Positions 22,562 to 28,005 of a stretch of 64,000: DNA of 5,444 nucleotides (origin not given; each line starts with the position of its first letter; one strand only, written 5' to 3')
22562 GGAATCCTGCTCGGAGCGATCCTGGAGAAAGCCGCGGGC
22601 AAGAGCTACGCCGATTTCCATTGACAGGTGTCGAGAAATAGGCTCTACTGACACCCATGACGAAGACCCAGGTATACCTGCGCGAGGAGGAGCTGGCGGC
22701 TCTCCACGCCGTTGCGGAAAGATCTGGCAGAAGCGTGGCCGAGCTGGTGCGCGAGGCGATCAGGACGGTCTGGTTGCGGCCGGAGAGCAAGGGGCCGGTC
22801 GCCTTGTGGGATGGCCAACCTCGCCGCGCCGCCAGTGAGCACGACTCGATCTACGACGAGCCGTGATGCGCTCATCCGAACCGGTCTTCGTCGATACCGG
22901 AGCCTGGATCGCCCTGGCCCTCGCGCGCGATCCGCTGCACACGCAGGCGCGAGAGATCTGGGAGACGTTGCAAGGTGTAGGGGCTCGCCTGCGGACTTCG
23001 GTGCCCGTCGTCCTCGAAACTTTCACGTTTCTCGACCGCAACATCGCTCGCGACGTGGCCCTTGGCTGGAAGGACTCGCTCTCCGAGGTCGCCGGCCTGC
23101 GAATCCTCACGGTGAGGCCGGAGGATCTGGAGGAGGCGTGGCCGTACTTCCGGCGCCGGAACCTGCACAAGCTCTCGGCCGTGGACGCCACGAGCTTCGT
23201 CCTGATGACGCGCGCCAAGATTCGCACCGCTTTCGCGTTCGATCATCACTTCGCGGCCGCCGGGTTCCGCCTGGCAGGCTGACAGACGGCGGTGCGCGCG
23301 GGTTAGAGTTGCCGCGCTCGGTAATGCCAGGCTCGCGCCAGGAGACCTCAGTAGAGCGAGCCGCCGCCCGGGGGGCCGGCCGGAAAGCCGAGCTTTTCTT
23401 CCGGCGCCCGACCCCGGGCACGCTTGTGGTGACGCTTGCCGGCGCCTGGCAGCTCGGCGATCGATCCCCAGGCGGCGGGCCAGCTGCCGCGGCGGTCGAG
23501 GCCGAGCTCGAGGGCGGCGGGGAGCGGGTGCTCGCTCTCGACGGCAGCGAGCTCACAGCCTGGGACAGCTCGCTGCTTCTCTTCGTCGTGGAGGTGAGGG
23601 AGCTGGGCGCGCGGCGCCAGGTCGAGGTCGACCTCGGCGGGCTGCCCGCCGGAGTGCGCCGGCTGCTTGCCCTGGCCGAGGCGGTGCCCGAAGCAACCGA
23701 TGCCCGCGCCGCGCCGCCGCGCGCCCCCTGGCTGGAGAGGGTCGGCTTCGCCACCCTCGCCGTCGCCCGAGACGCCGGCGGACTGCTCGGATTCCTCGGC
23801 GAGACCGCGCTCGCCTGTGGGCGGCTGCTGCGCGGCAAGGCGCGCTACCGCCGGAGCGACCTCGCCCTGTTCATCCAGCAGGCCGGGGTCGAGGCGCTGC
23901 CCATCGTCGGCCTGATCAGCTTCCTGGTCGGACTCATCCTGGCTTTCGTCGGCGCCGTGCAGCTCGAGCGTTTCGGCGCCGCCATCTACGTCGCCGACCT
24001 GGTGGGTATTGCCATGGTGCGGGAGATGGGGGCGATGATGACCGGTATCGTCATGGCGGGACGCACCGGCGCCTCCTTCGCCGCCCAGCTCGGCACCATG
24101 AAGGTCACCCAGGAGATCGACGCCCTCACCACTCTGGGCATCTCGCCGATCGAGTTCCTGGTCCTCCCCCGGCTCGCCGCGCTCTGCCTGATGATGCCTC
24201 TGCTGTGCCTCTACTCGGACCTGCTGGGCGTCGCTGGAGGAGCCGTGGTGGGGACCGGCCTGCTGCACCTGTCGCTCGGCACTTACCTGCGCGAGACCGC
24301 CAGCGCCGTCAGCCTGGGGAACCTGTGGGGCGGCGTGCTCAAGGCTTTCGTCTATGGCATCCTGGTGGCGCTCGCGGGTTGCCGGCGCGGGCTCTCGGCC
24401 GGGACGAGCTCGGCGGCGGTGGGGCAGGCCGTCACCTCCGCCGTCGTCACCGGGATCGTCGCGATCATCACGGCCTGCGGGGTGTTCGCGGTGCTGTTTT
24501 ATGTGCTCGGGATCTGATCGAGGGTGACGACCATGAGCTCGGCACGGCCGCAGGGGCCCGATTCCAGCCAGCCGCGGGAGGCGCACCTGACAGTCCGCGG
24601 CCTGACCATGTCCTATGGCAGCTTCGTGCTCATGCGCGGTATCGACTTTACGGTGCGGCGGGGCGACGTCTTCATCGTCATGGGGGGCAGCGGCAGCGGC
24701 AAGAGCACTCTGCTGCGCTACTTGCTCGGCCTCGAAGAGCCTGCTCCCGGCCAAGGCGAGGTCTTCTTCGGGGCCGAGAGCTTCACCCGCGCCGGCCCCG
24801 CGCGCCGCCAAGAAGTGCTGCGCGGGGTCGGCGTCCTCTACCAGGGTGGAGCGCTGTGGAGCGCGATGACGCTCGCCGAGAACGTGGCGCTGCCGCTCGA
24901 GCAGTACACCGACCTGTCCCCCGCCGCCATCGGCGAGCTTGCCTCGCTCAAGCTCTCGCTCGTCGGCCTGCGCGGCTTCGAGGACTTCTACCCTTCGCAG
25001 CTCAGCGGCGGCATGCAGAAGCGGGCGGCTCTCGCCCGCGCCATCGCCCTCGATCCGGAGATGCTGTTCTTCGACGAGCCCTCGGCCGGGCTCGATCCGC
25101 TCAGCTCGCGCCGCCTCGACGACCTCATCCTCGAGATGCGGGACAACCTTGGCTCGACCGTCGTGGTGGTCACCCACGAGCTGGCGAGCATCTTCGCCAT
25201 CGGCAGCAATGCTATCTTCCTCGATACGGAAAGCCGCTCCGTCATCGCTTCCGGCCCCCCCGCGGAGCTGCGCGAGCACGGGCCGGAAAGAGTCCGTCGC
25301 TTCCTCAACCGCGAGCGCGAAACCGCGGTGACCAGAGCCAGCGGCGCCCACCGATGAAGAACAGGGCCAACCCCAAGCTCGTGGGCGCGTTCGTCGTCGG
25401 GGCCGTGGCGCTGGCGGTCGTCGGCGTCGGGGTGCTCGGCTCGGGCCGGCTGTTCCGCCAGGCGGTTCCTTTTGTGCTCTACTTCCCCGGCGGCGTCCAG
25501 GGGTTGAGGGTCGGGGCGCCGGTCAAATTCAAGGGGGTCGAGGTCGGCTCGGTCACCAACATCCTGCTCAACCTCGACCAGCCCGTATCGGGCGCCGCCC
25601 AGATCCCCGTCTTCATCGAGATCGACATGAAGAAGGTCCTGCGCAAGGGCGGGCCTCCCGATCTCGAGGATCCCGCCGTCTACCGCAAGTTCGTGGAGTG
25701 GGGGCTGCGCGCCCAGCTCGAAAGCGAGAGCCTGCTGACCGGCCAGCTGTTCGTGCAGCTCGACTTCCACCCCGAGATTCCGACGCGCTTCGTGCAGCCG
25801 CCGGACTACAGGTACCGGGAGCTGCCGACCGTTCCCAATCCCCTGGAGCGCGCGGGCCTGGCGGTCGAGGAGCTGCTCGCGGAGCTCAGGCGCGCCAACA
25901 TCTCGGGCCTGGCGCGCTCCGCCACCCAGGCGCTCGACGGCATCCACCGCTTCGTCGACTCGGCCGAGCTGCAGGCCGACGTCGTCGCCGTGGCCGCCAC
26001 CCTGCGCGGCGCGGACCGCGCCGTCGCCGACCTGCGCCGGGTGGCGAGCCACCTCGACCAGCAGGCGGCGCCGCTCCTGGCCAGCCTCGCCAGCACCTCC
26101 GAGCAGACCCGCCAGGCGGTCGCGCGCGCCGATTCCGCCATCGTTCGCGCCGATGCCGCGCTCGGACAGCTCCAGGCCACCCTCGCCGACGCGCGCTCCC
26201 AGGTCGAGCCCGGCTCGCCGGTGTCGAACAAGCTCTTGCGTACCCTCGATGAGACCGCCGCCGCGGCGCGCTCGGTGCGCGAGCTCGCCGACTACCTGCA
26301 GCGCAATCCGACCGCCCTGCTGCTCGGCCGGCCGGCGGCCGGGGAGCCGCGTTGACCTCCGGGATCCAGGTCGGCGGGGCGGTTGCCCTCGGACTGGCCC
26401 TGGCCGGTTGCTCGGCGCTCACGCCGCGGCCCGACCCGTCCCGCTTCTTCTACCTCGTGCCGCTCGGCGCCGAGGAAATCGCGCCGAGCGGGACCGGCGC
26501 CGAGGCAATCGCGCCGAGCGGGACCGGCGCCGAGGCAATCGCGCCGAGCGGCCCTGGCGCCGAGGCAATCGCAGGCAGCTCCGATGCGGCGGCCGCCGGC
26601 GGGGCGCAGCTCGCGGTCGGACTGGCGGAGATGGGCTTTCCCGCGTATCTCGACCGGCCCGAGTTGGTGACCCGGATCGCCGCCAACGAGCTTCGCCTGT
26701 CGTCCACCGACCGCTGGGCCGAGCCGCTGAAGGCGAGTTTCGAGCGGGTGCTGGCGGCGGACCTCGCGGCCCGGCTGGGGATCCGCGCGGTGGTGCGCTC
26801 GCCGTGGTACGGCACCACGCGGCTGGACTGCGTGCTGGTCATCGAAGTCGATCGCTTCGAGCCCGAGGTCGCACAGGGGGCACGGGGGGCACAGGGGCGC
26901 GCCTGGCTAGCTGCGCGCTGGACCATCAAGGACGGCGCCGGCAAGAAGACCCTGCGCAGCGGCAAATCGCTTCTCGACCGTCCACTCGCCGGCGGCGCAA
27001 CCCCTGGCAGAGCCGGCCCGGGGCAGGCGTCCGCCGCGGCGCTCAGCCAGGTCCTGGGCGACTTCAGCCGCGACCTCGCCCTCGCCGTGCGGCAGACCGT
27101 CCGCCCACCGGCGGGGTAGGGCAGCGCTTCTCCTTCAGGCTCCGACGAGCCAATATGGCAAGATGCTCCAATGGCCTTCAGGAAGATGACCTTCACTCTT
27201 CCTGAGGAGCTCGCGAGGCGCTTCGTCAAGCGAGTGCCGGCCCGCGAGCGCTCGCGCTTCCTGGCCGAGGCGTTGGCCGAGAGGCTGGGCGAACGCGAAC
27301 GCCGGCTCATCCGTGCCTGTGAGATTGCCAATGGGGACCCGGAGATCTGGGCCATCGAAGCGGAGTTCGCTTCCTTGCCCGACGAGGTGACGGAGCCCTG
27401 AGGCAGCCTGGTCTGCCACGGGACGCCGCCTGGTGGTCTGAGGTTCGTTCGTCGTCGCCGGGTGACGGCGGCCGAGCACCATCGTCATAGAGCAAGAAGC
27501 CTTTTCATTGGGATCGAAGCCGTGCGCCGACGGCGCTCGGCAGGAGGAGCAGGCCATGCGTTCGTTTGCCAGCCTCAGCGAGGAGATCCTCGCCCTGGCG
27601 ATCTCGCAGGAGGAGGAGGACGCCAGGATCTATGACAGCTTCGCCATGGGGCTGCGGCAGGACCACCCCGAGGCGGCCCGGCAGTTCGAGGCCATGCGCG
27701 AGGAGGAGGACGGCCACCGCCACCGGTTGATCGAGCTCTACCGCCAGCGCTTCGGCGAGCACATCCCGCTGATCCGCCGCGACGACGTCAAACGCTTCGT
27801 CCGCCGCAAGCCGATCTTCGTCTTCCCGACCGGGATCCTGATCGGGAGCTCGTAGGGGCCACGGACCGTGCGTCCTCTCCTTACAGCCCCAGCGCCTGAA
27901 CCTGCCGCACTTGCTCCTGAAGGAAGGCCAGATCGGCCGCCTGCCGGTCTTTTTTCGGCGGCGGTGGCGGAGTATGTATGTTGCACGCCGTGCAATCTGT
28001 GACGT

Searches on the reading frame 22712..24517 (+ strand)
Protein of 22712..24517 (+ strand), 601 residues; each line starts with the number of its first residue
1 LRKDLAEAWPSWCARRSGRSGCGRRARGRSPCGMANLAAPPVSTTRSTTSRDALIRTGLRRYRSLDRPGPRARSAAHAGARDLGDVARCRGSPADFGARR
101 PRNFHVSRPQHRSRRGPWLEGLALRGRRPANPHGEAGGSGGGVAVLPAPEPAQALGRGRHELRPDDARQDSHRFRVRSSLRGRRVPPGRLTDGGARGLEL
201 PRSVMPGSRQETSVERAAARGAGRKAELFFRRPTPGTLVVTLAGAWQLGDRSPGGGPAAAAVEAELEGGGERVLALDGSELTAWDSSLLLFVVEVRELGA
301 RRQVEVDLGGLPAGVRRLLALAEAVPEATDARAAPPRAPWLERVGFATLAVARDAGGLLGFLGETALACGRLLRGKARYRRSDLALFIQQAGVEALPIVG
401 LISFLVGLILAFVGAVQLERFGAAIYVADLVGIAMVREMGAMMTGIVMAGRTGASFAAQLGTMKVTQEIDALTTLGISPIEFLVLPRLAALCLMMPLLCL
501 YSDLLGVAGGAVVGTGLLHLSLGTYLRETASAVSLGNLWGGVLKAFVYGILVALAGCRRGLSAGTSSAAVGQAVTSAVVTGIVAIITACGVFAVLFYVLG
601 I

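Call 71: search_protein_families(library=pfam, proteins=[window:22712-24517:+], max_evalue=0.001)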
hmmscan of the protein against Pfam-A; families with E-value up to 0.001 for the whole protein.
window:22712-24517:+ (601 aa): 2 families
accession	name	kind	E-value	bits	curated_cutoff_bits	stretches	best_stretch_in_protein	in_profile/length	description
PF02405.21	MlaE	-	3.2e-67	226.7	22.5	1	388-594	5-211/212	Permease MlaE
PF13466.11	STAS_2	-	0.00098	19.7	29.2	1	260-322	17-77/80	STAS domain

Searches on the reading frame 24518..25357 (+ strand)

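Call 31: search_protein_families(library=pfam, proteins=[window:24518-25357:+], max_evalue=0.0001)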
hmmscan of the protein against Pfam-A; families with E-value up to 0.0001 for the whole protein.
window:24518-25357:+ (279 aa): 2 families
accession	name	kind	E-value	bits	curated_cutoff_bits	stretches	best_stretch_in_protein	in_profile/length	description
PF00005.33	ABC_tran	-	1.6e-25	90.8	25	1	40-189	2-136/137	ABC transporter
PF13304.12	AAA_21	-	1.5e-09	38.8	27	1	157-221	233-299/304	AAA domain, putative AbiEii toxin, Type IV TA system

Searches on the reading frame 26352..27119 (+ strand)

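Call 71: search_protein_families(library=pfam, proteins=[window:26352-27119:+], max_evalue=0.001)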
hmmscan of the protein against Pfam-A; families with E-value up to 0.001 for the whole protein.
window:26352-27119:+ (255 aa): 1 family
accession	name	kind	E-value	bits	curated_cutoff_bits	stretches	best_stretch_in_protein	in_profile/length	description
PF03886.18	ABC_trans_aux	-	3.6e-29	101.9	26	1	78-243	10-161/161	ABC-type transport auxiliary lipoprotein component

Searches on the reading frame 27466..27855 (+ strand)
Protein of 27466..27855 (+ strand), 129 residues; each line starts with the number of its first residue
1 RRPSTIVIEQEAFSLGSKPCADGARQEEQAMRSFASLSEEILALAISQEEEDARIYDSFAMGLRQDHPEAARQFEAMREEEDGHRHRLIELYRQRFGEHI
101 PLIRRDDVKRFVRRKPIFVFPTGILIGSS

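Call 66: search_protein_families(library=pfam, proteins=[window:27466-27855:+], max_evalue=0.0001)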
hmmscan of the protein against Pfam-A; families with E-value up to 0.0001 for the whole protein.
window:27466-27855:+ (129 aa): 1 family
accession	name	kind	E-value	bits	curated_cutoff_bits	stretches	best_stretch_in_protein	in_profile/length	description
PF02915.23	Rubrerythrin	-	8.7e-16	59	22.8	1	40-120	1-80/137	Rubrerythrin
